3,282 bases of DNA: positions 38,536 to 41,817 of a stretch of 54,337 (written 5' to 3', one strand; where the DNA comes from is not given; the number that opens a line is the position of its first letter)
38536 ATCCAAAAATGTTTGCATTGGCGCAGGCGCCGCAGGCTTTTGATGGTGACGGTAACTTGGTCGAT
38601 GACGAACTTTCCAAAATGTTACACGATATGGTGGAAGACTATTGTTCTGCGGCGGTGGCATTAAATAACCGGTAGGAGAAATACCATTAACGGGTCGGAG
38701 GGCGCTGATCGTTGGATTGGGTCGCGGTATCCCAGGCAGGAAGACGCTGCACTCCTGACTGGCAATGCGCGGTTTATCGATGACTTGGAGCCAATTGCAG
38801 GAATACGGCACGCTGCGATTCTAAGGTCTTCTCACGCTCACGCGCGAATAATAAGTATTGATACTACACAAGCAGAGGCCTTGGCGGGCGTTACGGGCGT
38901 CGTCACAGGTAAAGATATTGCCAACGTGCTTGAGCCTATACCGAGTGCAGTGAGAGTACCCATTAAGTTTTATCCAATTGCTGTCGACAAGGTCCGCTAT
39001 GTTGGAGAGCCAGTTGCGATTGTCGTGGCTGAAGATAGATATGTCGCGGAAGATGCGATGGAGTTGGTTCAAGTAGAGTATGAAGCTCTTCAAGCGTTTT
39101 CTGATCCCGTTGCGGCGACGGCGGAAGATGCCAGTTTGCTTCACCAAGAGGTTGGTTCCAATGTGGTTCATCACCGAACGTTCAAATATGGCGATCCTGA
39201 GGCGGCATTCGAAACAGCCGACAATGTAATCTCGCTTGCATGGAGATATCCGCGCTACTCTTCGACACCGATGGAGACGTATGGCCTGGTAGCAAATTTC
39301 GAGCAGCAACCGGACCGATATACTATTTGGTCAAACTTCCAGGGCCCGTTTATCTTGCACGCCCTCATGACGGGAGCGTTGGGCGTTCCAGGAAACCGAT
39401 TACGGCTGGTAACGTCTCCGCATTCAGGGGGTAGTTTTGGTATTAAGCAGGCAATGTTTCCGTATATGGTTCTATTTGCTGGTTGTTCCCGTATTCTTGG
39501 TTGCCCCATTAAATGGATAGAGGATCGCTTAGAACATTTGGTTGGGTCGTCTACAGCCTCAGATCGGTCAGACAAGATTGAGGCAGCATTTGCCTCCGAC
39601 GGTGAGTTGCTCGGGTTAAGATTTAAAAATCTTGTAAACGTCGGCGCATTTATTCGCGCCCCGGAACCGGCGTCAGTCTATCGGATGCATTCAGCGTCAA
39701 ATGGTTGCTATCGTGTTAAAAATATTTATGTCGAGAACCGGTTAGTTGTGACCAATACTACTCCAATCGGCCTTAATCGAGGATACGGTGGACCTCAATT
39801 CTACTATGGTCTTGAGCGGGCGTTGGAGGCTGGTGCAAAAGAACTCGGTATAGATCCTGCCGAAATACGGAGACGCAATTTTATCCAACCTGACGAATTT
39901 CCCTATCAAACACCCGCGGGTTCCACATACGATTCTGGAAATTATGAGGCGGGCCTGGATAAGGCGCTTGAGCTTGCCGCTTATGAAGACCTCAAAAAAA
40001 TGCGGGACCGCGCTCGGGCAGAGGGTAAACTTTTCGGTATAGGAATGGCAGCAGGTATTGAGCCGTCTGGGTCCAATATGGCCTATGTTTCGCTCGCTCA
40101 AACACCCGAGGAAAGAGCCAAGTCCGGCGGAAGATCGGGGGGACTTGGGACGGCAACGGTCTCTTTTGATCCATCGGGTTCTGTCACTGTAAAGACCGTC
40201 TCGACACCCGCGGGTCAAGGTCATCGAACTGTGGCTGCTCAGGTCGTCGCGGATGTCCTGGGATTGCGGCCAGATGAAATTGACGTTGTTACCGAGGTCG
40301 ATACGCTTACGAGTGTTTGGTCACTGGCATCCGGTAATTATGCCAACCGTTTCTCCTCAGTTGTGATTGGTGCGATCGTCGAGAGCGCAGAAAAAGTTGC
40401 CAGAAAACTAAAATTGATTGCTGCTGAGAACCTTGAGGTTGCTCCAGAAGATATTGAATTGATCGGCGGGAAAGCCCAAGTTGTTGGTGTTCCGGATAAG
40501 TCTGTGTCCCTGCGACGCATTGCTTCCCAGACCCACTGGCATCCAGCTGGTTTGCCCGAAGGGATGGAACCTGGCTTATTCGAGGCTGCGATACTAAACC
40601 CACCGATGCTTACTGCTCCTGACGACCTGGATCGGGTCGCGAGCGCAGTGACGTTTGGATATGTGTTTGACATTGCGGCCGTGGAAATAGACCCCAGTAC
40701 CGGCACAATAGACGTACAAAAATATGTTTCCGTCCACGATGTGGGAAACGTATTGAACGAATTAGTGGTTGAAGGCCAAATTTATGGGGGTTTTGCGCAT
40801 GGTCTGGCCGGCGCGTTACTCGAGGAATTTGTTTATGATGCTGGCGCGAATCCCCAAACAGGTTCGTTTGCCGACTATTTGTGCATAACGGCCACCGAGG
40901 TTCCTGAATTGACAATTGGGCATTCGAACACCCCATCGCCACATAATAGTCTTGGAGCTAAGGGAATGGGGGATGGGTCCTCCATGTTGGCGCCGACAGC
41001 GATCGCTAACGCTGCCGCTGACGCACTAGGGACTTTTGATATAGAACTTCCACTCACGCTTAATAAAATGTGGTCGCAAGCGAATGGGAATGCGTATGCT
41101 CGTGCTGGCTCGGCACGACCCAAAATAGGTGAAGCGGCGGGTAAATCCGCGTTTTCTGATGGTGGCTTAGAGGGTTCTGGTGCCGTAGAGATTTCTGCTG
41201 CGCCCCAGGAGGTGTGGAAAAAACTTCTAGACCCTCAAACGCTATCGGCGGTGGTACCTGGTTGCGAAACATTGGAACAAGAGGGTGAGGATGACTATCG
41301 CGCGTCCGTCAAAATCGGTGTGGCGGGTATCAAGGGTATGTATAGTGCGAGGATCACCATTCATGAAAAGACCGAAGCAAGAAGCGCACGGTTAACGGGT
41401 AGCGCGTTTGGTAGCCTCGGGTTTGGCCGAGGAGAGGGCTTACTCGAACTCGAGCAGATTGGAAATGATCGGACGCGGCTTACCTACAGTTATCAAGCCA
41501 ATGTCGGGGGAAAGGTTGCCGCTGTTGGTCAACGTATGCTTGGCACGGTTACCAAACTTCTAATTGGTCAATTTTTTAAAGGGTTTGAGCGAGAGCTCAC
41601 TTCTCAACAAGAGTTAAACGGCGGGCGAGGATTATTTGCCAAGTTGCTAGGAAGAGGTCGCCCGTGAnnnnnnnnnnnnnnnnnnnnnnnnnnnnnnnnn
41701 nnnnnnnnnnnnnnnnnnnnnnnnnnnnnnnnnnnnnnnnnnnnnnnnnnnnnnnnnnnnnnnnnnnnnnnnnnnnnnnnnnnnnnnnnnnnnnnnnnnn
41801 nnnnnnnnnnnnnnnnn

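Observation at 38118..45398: Molybdo-hydroxylase L-M-S + CoA ligase + crotonase operon with the gene order of the furoyl-CoA (hmfABCDE) pathway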

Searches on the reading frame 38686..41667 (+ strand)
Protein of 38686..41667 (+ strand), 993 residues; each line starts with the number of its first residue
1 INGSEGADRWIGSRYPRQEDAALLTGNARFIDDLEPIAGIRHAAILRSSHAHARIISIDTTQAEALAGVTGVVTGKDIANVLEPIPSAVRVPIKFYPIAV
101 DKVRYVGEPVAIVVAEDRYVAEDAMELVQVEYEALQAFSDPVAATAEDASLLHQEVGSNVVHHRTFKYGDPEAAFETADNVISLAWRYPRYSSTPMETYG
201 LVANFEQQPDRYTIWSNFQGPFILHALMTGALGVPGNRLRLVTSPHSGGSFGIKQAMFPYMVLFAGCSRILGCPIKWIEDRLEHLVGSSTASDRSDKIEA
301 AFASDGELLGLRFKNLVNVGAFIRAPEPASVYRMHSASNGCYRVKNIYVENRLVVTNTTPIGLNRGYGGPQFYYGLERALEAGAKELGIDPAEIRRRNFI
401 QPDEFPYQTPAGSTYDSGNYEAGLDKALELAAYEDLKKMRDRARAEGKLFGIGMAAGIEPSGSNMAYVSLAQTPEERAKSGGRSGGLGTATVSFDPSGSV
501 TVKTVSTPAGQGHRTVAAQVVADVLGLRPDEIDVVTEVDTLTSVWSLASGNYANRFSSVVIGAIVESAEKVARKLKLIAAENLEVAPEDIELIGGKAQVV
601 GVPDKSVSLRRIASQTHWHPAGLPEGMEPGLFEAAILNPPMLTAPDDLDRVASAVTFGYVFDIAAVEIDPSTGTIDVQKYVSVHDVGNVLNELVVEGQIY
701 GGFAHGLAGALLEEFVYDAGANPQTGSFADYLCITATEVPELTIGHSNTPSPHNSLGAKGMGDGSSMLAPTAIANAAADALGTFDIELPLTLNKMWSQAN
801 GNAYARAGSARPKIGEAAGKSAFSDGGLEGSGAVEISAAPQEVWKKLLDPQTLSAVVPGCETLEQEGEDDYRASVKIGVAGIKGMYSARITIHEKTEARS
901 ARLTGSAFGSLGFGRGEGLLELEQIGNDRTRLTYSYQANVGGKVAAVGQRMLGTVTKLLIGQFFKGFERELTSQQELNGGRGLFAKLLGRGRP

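Call 5: search_protein_families(library=pfam, proteins=[window:38686-41667:+])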
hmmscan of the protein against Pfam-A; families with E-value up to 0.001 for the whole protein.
window:38686-41667:+ (993 aa): 6 families
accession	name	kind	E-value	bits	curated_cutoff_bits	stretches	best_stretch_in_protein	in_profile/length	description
PF20256.3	MoCoBD_2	-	8.8e-68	229.3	27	1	426-740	1-283/283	Molybdopterin cofactor-binding domain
PF02738.23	MoCoBD_1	-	6.9e-66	222.3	27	1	153-399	2-244/244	Molybdopterin cofactor-binding domain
PF01315.27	Ald_Xan_dh_C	-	2.6e-28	99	31.3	1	25-135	1-109/110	Aldehyde oxidase and xanthine dehydrogenase, a/b hammerhead domain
PF06240.19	COXG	-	3.3e-22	79.2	22.2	1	832-971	1-139/140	Carbon monoxide dehydrogenase subunit G (CoxG)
PF10604.15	Polyketide_cyc2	-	7.8e-08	33.2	27.4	1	833-966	7-136/142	Polyketide cyclase / dehydrase and lipid transport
PF03364.25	Polyketide_cyc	-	0.00075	20.2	23.4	0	836-948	1-110/126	Polyketide cyclase / dehydrase and lipid transport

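Call 6: search_protein_families(library=ncbifam, proteins=[window:38686-41667:+])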
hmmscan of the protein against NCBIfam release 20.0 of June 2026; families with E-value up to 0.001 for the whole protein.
window:38686-41667:+ (993 aa): 13 families
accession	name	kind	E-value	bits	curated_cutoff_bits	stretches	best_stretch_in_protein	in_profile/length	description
NF040766.1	CODH_aero_grp5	exception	8.2e-148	493.9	950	1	8-796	2-782/785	aerobic carbon-monoxide dehydrogenase large subunit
NF041018.1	glyceraldDH_alpha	equivalog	4.2e-142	475.1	790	1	10-791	2-736/741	glyceraldehyde dehydrogenase subunit alpha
TIGR02416.1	CO_dehy_Mo_lg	equivalog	6e-138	461.2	991.15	1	19-797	1-769/770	aerobic carbon-monoxide dehydrogenase large subunit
TIGR03194.1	4hydrxCoA_A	equivalog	7e-111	371.9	994.55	1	23-797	9-744/746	4-hydroxybenzoyl-CoA reductase subunit alpha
NF043082.1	XdhA_XDHase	equivalog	5.4e-102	342.2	780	1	11-797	1-750/758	xanthine dehydrogenase subunit XdhA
NF007426.0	PRK09970.1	equivalog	2.3e-101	340.1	916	1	10-797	5-753/761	xanthine dehydrogenase molybdenum-binding subunit XdhA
TIGR03196.1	pucD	equivalog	8e-82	275.8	783.65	1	19-791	11-750/763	xanthine dehydrogenase subunit D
NF045668.1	pterin_aldehy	equivalog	4.8e-67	226.8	1100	2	8-571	172-714/905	molybdopterin-dependent aldehyde oxidoreductase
TIGR03311.1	Se_dep_XDH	equivalog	1.9e-61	208.2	830.45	2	11-404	162-545/848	selenium-dependent xanthine dehydrogenase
TIGR02965.1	xanthine_xdhB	equivalog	3.1e-56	191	849.5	1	23-741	13-687/758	xanthine dehydrogenase molybdopterin binding subunit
NF041671.1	peri_hyde_PaoC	equivalog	2.3e-47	161.8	1180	2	10-581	17-543/735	aldehyde oxidoreductase molybdenum-binding subunit PaoC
TIGR03313.1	Se_sel_red_Mo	hypoth_equivalog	4.7e-40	137.1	1101.9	3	9-156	166-314/951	molybdopterin-dependent oxidoreductase Mo/Fe-S-binding subunit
TIGR02969.1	mam_aldehyde_ox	subfamily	2.8e-22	78.1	1912.3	1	25-448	590-993/1330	aldehyde oxidase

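Call 8: find_homologous_proteins(query=window:38686-41667:+, max_evalue=1e-20)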
Query window:38686-41667:+ (993 aa): 7837 proteins with E <= 1e-20 among 8000 candidates; the best 120 are listed.
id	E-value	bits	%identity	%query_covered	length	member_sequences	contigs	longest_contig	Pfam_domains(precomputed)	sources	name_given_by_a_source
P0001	0.0e+0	2074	100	93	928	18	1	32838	PF02738.24,PF20256.4,PF06240.20,PF10604.16,PF01315.28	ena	-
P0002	0.0e+0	1801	79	99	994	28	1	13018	PF02738.24,PF20256.4,PF06240.20,PF03364.26,PF10604.16,PF01315.28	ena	-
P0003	0.0e+0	1795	80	97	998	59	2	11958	PF02738.24,PF20256.4,PF06240.20,PF03364.26,PF10604.16,PF01315.28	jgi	jgi:2-furoyl-CoA dehydrogenase large subunit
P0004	0.0e+0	1791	78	100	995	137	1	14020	PF02738.24,PF20256.4,PF06240.20,PF03364.26,PF10604.16,PF01315.28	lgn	-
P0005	0.0e+0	1787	79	98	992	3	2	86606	PF02738.24,PF20256.4,PF06240.20,PF03364.26,PF10604.16,PF01315.28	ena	-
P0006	0.0e+0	1785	80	97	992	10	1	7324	PF02738.24,PF20256.4,PF06240.20,PF10604.16,PF01315.28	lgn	-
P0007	0.0e+0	1783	77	100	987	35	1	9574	PF02738.24,PF20256.4,PF06240.20,PF03364.26,PF10604.16,PF01315.28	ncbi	-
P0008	0.0e+0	1774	78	99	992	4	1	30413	PF02738.24,PF20256.4,PF06240.20,PF10604.16,PF01315.28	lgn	-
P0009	0.0e+0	1769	79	97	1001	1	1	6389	PF02738.24,PF20256.4,PF06240.20,PF03364.26,PF10604.16,PF01315.28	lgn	-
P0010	0.0e+0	1762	78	98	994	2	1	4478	PF02738.24,PF20256.4,PF06240.20,PF03364.26,PF10604.16,PF01315.28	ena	-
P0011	0.0e+0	1761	79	98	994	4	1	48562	PF02738.24,PF20256.4,PF06240.20,PF01315.28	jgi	-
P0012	0.0e+0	1760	77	100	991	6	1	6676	PF02738.24,PF20256.4,PF06240.20,PF10604.16,PF01315.28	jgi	jgi:2-furoyl-CoA dehydrogenase large subunit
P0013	0.0e+0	1755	76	100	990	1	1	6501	PF02738.24,PF20256.4,PF06240.20,PF03364.26,PF10604.16,PF01315.28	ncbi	-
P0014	0.0e+0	1747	80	94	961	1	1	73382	PF02738.24,PF20256.4,PF06240.20,PF03364.26,PF10604.16,PF01315.28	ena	-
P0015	0.0e+0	1739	77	100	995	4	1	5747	PF02738.24,PF20256.4,PF06240.20,PF03364.26,PF10604.16,PF01315.28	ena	-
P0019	0.0e+0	1734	78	97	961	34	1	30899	PF02738.24,PF20256.4,PF06240.20,PF03364.26,PF10604.16,PF01315.28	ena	-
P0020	0.0e+0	1724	79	95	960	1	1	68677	PF02738.24,PF20256.4,PF06240.20,PF10604.16,PF01315.28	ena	-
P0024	0.0e+0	1673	74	99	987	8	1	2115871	PF02738.24,PF20256.4,PF06240.20,PF03364.26,PF10604.16,PF01315.28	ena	-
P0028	0.0e+0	1571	70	99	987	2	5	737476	PF02738.24,PF20256.4,PF06240.20,PF10604.16,PF01315.28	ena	-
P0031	0.0e+0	1541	68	98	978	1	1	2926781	PF02738.24,PF20256.4,PF06240.20,PF10604.16,PF01315.28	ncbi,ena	-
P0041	0.0e+0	1407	63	99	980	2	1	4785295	PF02738.24,PF20256.4,PF06240.20,PF03364.26,PF10604.16,PF01315.28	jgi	-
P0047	0.0e+0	1374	75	80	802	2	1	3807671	PF02738.24,PF20256.4,PF01315.28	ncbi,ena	-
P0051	0.0e+0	1351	73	81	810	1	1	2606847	PF02738.24,PF20256.4,PF01315.28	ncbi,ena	-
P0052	0.0e+0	1346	60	99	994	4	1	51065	PF02738.24,PF20256.4,PF06240.20,PF10604.16,PF01315.28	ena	-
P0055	0.0e+0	1338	73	80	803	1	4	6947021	PF02738.24,PF20256.4,PF01315.28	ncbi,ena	-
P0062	0.0e+0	1335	73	80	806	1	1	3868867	PF02738.24,PF20256.4,PF01315.28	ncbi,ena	-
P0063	0.0e+0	1335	73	80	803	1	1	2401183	PF02738.24,PF20256.4,PF01315.28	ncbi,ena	-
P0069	0.0e+0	1333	73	80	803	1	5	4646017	PF02738.24,PF20256.4,PF01315.28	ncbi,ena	-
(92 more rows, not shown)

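Call 13: search_dna_similar(query=window:38686-41667:+, collection=plasmids, mode=protein, max_rows=30, max_evalue=1e-50)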
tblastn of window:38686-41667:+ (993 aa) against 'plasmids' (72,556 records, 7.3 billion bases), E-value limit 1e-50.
Records with a match: 378; places in all: 447; records where one place covers at least 80% of the query: 125.
Best place of each record, by identity: <60% 378.
By first word of the organism name: Sinorhizobium 81; Pseudosulfitobacter 41; Azospirillum 15; Paraburkholderia 12; Caballeronia 11; Rhizobium 11; Ensifer 11; Cupriavidus 10; Bacillus 10; Arthrobacter 9; and 69 more.
By predicted mobility (MOB-suite, as given by PLSDB): non-mobilizable 212; mobilizable 87; conjugative 79.
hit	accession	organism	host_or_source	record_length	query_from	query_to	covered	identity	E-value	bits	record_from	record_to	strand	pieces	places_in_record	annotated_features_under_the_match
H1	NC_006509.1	Geobacillus kaustophilus HTA426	isolated from the deepest Ocean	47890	8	976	95%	51.2%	0e+0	941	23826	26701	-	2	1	xanthine dehydrogenase family protein molybdopterin-binding subunit | carbon monoxide dehydrogenase subunit G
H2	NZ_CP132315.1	Shinella oryzae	Homo sapiens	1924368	5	988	99%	46.7%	0e+0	822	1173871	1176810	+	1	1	none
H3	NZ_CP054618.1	Azospirillum oryzae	cell culture,soil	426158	10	965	96%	47.7%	0e+0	820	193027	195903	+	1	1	molybdopterin cofactor-binding domain-containing protein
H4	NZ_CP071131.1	Caballeronia sp. M1242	Homo sapiens,ETA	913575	2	992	100%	45.9%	0e+0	798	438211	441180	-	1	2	molybdopterin cofactor-binding domain-containing protein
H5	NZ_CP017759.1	Cupriavidus necator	whole organism,soil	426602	6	990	99%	46.0%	0e+0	791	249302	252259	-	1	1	molybdopterin cofactor-binding domain-containing protein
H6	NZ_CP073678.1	Cupriavidus sp. KK10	Isolate,A bacterial consortium from ...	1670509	9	990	99%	46.0%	0e+0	799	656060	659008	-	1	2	none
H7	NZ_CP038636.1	Cupriavidus oxalaticus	whole organism,sewage sludge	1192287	11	990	99%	46.0%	0e+0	782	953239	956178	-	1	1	none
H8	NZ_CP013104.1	Paraburkholderia caribensis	-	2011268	9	992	99%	45.7%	0e+0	798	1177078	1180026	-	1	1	none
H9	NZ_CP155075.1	Paraburkholderia sp. PREW-6R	single cell,Phlox subulata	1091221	9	992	99%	45.7%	0e+0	798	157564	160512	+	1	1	none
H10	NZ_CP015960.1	Paraburkholderia caribensis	Mimosa,single cell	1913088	9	992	99%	45.7%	0e+0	798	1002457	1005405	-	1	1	none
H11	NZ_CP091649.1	Burkholderia aenigmatica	-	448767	8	990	99%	45.7%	0e+0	791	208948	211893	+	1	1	molybdopterin cofactor-binding domain-containing protein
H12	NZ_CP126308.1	Bosea vestrisii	cell culture,root nodule of Vicia ...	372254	10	990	99%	45.7%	0e+0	814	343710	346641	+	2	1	xanthine dehydrogenase family protein molybdopterin-binding subunit | molybdopterin cofactor-binding domain-containing protein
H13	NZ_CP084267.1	Caballeronia sp. Lep1P3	Leptoglossus zonatus,Cell culture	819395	9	992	99%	45.6%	0e+0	793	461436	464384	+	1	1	molybdopterin cofactor-binding domain-containing protein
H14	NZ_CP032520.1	Cupriavidus oxalaticus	cell culture,activated sludge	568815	11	990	99%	45.7%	0e+0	779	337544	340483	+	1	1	molybdopterin cofactor-binding domain-containing protein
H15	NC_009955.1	Dinoroseobacter shibae DFL 12 = DSM 16493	-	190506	17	989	98%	46.1%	0e+0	825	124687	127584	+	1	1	molybdopterin cofactor-binding domain-containing protein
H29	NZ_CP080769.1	Cupriavidus pinatubonensis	genomic assembly,soil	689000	11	970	97%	45.8%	0e+0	793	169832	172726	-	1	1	molybdopterin cofactor-binding domain-containing protein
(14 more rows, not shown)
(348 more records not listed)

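Call 14: get_annotated_region(hit=H15, flank=7000)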
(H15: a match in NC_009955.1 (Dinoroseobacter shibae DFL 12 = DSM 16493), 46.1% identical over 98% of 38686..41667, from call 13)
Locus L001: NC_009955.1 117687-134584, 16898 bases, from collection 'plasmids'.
description: Dinoroseobacter shibae DFL 12 = DSM 16493 plasmid pDSHI01, complete sequence
organism: Dinoroseobacter shibae DFL 12 = DSM 16493 (NCBI taxid 398580)
taxonomy: Bacteria; Pseudomonadota; Alphaproteobacteria; Rhodobacterales; Roseobacteraceae; Dinoroseobacter; Dinoroseobacter shibae; Dinoroseobacter shibae DFL 12 = DSM 16493
host: -; source: -; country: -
typing (MOB-suite, as given by PLSDB): conjugative; replicon rep_cluster_160; relaxase MOBP,MOBP; mating-pair formation MPF_T
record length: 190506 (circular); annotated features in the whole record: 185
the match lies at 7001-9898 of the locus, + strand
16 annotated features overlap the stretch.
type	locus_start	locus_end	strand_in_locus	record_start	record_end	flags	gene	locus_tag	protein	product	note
CDS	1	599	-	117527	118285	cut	-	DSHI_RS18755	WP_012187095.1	3-oxoacyl-ACP reductase family protein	-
CDS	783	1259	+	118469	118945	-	-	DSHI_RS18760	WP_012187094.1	TIGR02444 family protein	-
CDS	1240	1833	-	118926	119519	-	-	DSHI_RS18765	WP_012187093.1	UbiX family flavin prenyltransferase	-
CDS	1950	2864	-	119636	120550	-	-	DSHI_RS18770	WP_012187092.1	LysR family transcriptional regulator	GO:0006355 - regulation of DNA-templated transcription [Evidence IEA]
CDS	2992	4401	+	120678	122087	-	-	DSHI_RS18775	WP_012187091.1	UbiD family decarboxylase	-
CDS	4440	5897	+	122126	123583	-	-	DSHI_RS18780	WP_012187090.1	aldehyde dehydrogenase family protein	-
CDS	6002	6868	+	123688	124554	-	-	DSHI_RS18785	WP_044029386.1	AraC family transcriptional regulator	-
CDS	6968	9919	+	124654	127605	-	-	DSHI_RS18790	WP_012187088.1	molybdopterin cofactor-binding domain-containing protein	-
CDS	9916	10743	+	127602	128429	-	-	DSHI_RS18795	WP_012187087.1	FAD binding domain-containing protein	-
CDS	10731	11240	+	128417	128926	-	-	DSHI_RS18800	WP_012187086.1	(2Fe-2S)-binding protein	-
CDS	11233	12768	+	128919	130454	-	-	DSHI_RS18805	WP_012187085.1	AMP-binding protein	-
CDS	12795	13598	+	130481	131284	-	-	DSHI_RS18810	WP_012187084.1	enoyl-CoA hydratase-related protein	-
CDS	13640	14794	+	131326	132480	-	-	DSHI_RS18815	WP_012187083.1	ABC transporter substrate-binding protein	-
CDS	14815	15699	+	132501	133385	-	-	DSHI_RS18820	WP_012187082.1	branched-chain amino acid ABC transporter permease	GO:0015803 - branched-chain amino acid transport [Evidence IEA]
CDS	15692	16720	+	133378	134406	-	-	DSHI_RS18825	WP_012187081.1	branched-chain amino acid ABC transporter permease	GO:0015803 - branched-chain amino acid transport [Evidence IEA]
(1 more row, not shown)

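Call 15: get_annotated_region(hit=H1, flank=8000)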
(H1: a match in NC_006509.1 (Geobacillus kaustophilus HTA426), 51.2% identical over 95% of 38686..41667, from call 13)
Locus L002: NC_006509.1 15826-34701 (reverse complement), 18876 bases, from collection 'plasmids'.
description: Geobacillus kaustophilus HTA426 plasmid pHTA426, complete sequence
organism: Geobacillus kaustophilus HTA426 (NCBI taxid 235909)
taxonomy: Bacteria; Bacillota; Bacilli; Bacillales; Bacillaceae; Geobacillus; Geobacillus kaustophilus; Geobacillus kaustophilus HTA426
host: -; source: isolated from the deepest Ocean; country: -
typing (MOB-suite, as given by PLSDB): non-mobilizable; replicon rep_cluster_349
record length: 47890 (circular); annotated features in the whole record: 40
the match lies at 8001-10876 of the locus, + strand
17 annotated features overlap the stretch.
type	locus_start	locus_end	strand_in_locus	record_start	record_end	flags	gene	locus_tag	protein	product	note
CDS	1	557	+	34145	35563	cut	-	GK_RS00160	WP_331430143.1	UbiD family decarboxylase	-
CDS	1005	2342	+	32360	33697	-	-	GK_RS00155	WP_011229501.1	MFS transporter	GO:0055085 - transmembrane transport [Evidence IEA]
CDS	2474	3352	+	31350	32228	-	-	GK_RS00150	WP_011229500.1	R2-like ligand-binding oxidase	-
CDS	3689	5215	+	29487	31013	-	-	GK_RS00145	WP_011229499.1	class I adenylate-forming enzyme family protein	-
CDS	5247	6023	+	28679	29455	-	-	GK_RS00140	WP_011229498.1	helix-turn-helix domain-containing protein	-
CDS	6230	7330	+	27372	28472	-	-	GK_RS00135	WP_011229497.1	XdhC family protein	-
CDS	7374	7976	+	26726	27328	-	-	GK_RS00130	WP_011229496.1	nucleotidyltransferase family protein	-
CDS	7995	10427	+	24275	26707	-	-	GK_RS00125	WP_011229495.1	xanthine dehydrogenase family protein molybdopterin-binding subunit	-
CDS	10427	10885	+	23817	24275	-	-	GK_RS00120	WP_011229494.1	carbon monoxide dehydrogenase subunit G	-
CDS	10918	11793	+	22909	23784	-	-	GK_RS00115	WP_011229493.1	xanthine dehydrogenase family protein subunit M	-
CDS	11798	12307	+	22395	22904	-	-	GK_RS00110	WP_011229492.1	(2Fe-2S)-binding protein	-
CDS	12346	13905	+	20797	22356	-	-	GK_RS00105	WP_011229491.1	AMP-binding protein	-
CDS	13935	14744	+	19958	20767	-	-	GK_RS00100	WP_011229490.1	enoyl-CoA hydratase-related protein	-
CDS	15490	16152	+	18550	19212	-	modB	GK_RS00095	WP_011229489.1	molybdate ABC transporter permease subunit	GO:0015689 - molybdate ion transport [Evidence IEA]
CDS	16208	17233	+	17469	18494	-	moaA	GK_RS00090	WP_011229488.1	GTP 3',8-cyclase MoaA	GO:0006777 - Mo-molybdopterin cofactor biosynthetic process [Evidence IEA]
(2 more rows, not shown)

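Call 16: get_annotated_region(hit=H29, flank=7000)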
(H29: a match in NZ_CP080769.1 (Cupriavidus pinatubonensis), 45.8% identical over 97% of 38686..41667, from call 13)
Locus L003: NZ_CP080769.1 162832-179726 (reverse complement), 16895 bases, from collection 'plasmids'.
description: Cupriavidus pinatubonensis strain HN-2 plasmid p2, complete sequence
organism: Cupriavidus pinatubonensis (NCBI taxid 248026)
taxonomy: Bacteria; Pseudomonadota; Betaproteobacteria; Burkholderiales; Burkholderiaceae; Cupriavidus; Cupriavidus pinatubonensis
host: -; source: genomic assembly,soil; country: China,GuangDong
typing (MOB-suite, as given by PLSDB): non-mobilizable
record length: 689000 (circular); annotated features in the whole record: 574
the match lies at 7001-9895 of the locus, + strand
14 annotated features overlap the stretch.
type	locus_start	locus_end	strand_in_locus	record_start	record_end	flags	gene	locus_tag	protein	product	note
CDS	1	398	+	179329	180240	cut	-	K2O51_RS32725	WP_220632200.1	LysR substrate-binding domain-containing protein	-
CDS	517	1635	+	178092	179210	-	-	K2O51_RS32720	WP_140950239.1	iron-containing alcohol dehydrogenase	-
CDS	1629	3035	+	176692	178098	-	-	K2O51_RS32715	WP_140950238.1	amidase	-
CDS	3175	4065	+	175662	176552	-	-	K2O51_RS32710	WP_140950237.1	tryptophan 2,3-dioxygenase family protein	GO:0019441 - tryptophan catabolic process to kynurenine [Evidence IEA]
CDS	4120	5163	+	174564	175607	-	-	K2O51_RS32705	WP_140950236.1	glutathione S-transferase family protein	GO:0006749 - glutathione metabolic process [Evidence IEA]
CDS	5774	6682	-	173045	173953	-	-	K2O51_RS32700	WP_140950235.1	LysR family transcriptional regulator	GO:0006355 - regulation of DNA-templated transcription [Evidence IEA]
CDS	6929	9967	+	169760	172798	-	-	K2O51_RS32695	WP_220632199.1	molybdopterin cofactor-binding domain-containing protein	-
CDS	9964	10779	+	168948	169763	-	-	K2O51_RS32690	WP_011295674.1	FAD binding domain-containing protein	-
CDS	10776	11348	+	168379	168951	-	-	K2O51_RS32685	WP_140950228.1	(2Fe-2S)-binding protein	-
CDS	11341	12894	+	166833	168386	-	-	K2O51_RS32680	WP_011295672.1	AMP-binding protein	-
CDS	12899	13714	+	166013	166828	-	-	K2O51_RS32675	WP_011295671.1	enoyl-CoA hydratase/isomerase family protein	-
CDS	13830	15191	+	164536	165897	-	-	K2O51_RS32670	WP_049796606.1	MFS transporter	GO:0055085 - transmembrane transport [Evidence IEA]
CDS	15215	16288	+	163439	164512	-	-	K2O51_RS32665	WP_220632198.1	XdhC family protein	-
CDS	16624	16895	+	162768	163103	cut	-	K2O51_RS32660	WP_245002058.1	EAL domain-containing protein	-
